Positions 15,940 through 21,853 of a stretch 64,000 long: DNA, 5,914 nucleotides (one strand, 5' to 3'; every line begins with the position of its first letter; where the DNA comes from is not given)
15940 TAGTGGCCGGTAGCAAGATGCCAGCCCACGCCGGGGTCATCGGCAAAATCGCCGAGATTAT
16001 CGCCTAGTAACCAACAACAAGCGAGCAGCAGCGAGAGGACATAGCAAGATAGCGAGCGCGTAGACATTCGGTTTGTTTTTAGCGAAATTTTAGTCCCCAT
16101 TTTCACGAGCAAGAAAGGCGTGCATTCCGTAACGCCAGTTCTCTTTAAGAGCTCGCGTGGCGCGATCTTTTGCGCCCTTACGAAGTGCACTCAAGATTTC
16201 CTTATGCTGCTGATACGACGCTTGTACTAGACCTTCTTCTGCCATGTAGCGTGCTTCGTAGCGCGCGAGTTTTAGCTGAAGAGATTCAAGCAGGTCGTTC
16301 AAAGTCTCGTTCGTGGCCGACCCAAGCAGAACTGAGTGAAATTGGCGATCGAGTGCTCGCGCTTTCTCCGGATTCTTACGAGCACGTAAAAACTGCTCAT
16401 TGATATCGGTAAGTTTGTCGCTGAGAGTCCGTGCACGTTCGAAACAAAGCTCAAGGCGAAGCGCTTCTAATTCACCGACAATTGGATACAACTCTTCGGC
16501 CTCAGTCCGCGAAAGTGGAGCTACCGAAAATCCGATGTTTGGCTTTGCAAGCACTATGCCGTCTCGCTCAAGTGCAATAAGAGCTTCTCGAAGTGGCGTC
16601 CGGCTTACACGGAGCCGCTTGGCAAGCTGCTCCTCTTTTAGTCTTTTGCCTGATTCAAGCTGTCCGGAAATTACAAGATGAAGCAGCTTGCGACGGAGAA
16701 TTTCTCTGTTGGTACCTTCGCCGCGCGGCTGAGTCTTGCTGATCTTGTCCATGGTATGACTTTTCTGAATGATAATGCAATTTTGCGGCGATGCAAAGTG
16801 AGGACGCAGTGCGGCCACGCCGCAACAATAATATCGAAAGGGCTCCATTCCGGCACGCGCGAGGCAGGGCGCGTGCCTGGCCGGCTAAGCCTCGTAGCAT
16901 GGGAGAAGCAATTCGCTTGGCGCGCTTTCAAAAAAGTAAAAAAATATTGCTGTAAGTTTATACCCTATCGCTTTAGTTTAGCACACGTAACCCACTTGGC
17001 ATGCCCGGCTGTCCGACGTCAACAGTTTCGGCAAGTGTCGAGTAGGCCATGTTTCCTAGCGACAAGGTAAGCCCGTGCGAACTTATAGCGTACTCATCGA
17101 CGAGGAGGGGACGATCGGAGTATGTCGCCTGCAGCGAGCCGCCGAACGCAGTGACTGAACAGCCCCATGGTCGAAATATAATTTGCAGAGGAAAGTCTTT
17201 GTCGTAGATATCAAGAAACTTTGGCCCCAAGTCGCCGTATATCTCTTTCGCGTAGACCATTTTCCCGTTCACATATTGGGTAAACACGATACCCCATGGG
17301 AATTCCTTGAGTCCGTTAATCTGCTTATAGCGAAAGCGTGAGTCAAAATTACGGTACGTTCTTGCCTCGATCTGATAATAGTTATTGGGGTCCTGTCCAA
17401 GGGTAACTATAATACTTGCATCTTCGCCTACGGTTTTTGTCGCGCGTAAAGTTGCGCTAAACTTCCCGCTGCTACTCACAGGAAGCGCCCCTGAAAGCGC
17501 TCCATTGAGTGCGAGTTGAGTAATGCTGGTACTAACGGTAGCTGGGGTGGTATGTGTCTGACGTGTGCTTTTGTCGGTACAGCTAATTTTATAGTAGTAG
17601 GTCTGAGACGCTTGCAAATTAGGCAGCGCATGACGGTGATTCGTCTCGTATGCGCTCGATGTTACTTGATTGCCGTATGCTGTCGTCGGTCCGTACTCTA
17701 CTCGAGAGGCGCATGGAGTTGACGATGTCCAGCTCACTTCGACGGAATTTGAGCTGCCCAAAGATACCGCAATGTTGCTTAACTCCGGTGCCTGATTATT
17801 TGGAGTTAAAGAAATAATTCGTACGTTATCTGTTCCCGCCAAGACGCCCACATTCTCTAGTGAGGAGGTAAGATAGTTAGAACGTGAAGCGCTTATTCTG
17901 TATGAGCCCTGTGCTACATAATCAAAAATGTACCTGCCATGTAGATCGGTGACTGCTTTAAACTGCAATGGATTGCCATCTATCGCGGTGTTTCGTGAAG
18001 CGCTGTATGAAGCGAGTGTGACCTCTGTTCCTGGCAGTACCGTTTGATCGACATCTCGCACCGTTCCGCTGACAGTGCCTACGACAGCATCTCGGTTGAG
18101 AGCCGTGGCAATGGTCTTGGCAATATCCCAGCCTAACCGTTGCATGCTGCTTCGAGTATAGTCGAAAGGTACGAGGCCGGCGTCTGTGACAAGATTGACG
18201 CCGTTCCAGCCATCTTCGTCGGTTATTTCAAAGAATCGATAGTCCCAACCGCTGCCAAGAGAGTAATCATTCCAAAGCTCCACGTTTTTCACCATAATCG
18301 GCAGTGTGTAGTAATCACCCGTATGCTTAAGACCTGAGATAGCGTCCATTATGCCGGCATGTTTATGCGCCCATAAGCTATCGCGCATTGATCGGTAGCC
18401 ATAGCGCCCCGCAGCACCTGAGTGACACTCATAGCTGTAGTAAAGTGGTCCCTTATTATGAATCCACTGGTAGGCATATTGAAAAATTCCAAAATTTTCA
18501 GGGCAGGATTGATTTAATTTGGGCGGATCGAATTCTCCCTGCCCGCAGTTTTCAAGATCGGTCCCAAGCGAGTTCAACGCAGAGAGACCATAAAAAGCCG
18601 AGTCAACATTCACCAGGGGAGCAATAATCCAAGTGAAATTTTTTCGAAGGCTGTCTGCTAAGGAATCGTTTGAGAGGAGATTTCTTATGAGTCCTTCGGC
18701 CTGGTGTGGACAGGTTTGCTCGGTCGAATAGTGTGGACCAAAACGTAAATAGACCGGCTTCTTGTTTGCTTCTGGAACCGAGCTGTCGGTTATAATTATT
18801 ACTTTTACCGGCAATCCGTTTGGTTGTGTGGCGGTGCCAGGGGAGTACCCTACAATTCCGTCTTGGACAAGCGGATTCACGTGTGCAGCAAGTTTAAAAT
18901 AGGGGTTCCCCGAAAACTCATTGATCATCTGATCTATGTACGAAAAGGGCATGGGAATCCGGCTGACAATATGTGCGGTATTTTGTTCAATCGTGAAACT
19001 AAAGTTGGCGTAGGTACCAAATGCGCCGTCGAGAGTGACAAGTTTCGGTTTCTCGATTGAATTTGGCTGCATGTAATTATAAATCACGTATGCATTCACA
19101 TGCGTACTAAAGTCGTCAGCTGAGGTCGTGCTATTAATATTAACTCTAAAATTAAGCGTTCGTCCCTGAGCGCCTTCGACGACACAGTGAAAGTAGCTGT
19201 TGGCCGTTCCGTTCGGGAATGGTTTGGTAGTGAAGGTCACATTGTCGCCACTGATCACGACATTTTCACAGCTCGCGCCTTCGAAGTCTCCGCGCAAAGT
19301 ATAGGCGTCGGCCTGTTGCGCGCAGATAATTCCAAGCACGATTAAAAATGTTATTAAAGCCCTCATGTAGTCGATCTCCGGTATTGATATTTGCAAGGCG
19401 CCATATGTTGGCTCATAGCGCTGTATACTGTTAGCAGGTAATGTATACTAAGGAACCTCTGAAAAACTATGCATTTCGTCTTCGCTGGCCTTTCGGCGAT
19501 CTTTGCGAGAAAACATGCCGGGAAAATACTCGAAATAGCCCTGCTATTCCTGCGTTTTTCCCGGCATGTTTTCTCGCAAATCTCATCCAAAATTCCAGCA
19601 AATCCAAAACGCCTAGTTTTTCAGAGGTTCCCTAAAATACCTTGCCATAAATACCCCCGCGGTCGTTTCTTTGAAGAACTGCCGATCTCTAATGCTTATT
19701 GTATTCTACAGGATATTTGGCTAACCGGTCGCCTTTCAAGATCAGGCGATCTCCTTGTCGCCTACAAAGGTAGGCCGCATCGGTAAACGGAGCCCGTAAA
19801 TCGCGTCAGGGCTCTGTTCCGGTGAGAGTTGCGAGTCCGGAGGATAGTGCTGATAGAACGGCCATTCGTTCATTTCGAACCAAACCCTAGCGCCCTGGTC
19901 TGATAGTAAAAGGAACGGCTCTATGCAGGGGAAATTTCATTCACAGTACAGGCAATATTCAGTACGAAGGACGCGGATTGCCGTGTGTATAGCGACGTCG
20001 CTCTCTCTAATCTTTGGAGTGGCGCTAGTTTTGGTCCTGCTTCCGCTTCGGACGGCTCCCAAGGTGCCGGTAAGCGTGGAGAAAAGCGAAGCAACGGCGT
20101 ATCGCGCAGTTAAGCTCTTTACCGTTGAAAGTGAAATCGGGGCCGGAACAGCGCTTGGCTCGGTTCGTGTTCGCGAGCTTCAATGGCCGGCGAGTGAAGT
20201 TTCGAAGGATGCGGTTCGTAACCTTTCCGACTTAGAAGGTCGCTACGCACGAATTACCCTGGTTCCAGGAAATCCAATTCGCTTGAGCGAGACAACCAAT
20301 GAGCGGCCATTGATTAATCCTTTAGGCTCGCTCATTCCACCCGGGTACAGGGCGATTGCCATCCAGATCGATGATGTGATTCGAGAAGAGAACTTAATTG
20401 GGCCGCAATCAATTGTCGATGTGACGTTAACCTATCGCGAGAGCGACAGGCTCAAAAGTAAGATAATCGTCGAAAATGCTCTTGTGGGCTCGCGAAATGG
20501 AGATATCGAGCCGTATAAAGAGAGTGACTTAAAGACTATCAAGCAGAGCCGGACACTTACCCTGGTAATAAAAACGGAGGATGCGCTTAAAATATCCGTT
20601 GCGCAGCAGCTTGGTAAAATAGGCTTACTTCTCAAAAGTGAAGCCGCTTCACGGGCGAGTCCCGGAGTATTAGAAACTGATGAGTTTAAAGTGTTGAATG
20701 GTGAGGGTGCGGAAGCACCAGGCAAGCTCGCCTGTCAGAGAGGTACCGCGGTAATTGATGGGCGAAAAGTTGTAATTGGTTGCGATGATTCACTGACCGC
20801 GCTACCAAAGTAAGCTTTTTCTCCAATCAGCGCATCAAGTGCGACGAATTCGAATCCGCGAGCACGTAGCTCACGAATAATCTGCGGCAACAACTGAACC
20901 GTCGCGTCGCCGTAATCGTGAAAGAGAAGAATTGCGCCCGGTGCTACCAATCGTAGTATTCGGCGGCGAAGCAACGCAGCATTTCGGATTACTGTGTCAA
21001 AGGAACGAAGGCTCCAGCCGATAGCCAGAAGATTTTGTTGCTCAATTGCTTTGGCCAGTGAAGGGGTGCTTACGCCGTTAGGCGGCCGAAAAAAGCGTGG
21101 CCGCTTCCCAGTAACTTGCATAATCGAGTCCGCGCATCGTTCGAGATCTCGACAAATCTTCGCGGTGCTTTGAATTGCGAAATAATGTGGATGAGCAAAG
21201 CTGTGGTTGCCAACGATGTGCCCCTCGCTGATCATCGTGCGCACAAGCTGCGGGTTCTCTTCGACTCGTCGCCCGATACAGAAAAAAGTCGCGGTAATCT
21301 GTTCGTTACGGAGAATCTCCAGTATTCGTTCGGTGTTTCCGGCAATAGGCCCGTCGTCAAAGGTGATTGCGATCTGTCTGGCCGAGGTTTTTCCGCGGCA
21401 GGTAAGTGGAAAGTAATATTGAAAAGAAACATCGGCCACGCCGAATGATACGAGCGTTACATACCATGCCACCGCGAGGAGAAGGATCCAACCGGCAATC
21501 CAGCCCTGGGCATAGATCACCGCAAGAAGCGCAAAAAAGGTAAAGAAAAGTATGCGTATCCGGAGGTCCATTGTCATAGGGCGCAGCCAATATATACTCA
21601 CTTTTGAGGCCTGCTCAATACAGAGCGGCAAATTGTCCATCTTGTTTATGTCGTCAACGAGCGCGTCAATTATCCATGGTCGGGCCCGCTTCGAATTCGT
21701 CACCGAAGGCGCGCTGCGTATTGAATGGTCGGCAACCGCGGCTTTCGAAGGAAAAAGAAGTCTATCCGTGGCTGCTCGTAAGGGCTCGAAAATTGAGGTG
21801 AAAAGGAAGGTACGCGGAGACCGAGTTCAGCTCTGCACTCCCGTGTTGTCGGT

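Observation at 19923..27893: Incomplete Tad-like cluster 1: cpaB, a 713-aa TadG-like gene and two TadE-like genes, with GH31 and CE4 genes embedded and no flp, ATPase, platform or secretin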

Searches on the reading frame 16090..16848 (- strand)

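Call 9: search_protein_families(library=pfam, proteins=[window:16090-16848:-], max_evalue=0.01)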
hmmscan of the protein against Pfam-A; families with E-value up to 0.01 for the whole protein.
window:16090-16848:- (252 aa): 2 families
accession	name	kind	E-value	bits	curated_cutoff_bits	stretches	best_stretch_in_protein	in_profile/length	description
PF07729.17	FCD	-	1.3e-17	64.9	24.3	1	119-236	1-121/125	FCD domain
PF00392.27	GntR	-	6.5e-15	55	27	1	52-109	6-64/64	Bacterial regulatory proteins, gntR family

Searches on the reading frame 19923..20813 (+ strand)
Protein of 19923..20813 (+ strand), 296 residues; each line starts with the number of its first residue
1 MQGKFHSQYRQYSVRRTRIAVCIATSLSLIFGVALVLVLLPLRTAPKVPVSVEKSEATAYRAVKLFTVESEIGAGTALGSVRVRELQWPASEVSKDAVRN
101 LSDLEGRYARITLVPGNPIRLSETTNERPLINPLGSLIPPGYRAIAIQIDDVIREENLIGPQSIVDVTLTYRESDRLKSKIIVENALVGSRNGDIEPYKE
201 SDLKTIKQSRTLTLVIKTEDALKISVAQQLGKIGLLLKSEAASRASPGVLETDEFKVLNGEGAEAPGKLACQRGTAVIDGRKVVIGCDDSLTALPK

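Call 5: search_protein_families(library=pfam, proteins=[window:19923-20813:+], max_evalue=0.1)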
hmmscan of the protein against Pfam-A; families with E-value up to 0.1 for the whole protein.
window:19923-20813:+ (296 aa): 2 families
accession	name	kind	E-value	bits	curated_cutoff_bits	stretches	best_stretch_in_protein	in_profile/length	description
PF16976.10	RcpC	-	4.2e-15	56.1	28.8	1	134-237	3-113/114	Flp pilus assembly protein RcpC/CpaB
PF08666.17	SAF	-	0.0012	19.8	21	1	74-122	12-60/63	SAF domain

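Call 15: list_cluster_members(proteins=[P0001, window:19923-20813:+, window:26921-27424:+, window:24117-24461:-, window:7402-9117:+, window:28732-30021:+, window:59184-60047:-, window:57021-58379:-])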
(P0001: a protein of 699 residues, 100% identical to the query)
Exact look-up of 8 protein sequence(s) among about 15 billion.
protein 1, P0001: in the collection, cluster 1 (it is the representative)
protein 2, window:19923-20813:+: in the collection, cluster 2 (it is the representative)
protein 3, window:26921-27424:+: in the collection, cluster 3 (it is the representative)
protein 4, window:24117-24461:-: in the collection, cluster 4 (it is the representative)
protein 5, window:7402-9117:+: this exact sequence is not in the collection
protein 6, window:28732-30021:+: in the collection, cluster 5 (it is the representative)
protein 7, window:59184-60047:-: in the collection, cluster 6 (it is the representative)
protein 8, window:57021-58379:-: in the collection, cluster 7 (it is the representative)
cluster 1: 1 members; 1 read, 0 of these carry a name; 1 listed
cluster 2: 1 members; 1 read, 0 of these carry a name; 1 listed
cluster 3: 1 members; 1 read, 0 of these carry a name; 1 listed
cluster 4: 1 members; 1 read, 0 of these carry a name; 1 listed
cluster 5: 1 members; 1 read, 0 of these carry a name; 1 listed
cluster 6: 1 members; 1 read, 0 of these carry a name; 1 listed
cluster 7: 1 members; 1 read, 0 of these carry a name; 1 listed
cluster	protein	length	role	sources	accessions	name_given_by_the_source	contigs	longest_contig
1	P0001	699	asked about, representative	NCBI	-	-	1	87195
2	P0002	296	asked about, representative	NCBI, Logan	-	-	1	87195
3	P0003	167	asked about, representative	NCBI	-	-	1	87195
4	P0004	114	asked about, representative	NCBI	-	-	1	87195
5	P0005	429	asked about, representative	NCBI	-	-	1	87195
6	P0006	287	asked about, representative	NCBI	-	-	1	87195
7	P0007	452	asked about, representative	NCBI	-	-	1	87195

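Call 38: find_homologous_proteins(query=window:19923-20813:+)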
Query window:19923-20813:+ (296 aa): 3 proteins with E <= 0.001 among 5358 candidates.
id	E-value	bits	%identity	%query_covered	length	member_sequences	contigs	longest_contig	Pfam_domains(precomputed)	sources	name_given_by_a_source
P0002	1.1e-183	627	100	100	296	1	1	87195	PF16976.11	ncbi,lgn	-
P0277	2.5e-33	134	31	94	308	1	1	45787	PF16976.11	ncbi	-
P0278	1.9e-14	72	27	71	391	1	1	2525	PF08666.18,PF16976.11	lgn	-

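Call 39: find_encoding_contigs(protein=P0277, flank=10000, max_places=3)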
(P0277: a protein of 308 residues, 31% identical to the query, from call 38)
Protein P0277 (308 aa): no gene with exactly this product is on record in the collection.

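Call 55: search_protein_families(library=ncbifam, proteins=[window:19923-20813:+], max_evalue=0.01)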
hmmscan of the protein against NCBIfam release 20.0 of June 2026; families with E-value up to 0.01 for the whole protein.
window:19923-20813:+ (296 aa): 2 families
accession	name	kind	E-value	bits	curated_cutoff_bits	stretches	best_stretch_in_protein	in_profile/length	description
TIGR03177.1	pilus_cpaB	equivalog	2e-31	109.2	71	1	27-270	6-245/262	Flp pilus assembly protein CpaB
TIGR03170.1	flgA_cterm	equivalog_domain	0.00089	19.2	54.65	1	58-124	8-74/137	flagellar basal body P-ring formation chaperone FlgA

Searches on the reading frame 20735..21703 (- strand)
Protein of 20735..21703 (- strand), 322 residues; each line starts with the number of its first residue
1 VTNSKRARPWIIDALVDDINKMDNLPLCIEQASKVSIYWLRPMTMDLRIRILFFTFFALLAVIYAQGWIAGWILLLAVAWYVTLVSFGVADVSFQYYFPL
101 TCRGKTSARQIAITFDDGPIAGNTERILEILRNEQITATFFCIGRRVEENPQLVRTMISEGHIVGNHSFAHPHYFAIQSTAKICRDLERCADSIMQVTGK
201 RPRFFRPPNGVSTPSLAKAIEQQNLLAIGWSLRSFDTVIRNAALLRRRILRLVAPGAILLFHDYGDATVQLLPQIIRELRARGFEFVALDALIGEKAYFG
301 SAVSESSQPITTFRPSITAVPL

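Call 5: search_protein_families(library=pfam, proteins=[window:20735-21703:-], max_evalue=0.1)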
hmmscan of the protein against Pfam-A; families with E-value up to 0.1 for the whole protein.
window:20735-21703:- (322 aa): 2 families
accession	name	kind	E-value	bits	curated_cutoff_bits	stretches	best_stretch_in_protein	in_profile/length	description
PF01522.26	Polysacc_deac_1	-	8.1e-34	116.7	23.1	1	104-224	2-120/124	Polysaccharide deacetylase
PF14090.12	HTH_39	-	0.077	13.3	21.3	0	247-286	4-44/70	Winged helix-turn-helix domain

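Call 55: search_protein_families(library=ncbifam, proteins=[window:20735-21577:-], max_evalue=0.01)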
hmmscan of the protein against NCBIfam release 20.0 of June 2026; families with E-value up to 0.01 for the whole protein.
window:20735-21577:- (280 aa): 9 families
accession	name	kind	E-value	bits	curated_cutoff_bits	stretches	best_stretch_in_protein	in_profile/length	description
TIGR02764.1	spore_ybaN_pdaB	equivalog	9.4e-44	149.5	237.4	1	63-251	2-191/191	polysaccharide deacetylase family sporulation protein PdaB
TIGR02884.1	spore_pdaA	equivalog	4.8e-40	137.6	298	1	62-250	32-223/224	delta-lactam-biosynthetic de-N-acetylase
NF045820.1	PgAcgDacpgdA_Strep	equivalog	5.6e-34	117.7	800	1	65-254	266-451/463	peptidoglycan-N-acetylglucosamine deacetylase PgdA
NF045821.1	PgAcgDacpgdA1_Bac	equivalog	1.3e-32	112.8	400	1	65-250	86-274/282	peptidoglycan-N-acetylglucosamine deacetylase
TIGR04243.1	nodulat_NodB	equivalog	1.5e-31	109.5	240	1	67-244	2-193/197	chitooligosaccharide deacetylase NodB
TIGR02873.1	spore_ylxY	hypoth_equivalog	5.6e-28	97.9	391.5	1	82-251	100-267/268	probable sporulation protein, polysaccharide deacetylase family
NF045822.1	PgAcgDacpgdA2_Bac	equivalog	4.8e-25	88.4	400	1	67-247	69-258/274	peptidoglycan-N-acetylglucosamine deacetylase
TIGR03006.1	pepcterm_polyde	equivalog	3e-13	49.5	276.2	1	78-167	32-120/272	XrtA system polysaccharide deacetylase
TIGR03212.1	uraD_N-term-dom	equivalog_domain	2.7e-05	23.4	424.6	1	73-161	71-157/297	allantoinase PuuE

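Call 79: list_cluster_members(proteins=[window:20735-21577:-, window:20735-21571:-, window:20735-21640:-, window:27438-27893:+, window:60048-60311:-, window:58336-59079:-, window:58336-59073:-, window:27980-28612:+])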
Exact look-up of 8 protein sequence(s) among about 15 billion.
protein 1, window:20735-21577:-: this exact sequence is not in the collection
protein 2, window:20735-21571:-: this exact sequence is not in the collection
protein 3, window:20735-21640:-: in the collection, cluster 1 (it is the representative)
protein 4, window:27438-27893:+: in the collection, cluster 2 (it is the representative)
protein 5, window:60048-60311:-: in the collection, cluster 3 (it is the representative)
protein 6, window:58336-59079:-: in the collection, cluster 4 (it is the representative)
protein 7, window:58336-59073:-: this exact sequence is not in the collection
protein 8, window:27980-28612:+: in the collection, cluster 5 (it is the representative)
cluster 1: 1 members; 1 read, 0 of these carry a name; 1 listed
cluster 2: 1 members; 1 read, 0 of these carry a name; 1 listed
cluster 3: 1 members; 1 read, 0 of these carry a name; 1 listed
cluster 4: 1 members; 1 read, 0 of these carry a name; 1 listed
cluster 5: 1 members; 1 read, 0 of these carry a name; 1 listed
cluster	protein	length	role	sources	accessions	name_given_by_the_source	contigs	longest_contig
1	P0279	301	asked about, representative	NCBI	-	-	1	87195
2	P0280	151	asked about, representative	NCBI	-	-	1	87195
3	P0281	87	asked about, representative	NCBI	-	-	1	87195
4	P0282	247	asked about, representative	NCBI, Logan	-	-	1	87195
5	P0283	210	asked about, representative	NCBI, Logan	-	-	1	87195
